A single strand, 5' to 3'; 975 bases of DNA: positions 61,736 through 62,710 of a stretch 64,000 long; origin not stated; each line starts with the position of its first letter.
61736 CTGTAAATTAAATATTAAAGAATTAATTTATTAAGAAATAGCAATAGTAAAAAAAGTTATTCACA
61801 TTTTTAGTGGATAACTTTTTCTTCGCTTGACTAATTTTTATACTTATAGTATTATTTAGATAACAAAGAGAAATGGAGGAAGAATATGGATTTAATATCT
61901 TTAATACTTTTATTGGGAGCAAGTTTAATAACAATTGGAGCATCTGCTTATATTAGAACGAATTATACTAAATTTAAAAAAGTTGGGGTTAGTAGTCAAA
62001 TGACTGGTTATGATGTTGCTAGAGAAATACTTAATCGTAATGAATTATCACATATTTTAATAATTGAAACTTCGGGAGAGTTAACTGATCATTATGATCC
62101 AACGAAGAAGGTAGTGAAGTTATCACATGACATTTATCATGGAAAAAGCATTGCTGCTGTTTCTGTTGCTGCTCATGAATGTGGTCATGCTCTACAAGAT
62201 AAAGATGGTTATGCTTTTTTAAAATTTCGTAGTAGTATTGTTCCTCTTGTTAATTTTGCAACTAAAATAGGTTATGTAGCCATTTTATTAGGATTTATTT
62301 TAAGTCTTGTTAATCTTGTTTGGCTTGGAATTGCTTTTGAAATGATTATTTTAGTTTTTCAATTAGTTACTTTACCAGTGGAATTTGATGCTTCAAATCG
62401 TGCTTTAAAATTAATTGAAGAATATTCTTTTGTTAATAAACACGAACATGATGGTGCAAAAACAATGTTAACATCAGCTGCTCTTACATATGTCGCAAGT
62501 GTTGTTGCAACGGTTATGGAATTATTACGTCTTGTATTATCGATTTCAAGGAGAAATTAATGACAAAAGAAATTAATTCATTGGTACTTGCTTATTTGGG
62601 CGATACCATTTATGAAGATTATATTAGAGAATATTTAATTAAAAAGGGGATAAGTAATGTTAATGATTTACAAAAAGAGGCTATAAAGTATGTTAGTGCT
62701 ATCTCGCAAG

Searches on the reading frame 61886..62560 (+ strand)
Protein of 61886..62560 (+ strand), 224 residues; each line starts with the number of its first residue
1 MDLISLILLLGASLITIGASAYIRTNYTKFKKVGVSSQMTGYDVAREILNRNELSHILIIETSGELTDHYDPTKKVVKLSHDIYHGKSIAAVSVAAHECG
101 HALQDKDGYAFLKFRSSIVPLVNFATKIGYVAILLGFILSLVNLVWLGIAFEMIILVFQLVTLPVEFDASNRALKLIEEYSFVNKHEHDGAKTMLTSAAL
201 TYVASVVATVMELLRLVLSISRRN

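Call 19: search_protein_families(library=pfam, proteins=[window:61886-62560:+], max_evalue=0.00001)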
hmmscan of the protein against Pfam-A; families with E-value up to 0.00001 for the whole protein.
window:61886-62560:+ (224 aa): 1 family
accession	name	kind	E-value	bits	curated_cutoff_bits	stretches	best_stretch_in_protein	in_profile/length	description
PF04298.18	Zn_peptidase_2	-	2.1e-79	266.5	27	1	6-219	2-216/218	Putative neutral zinc metallopeptidase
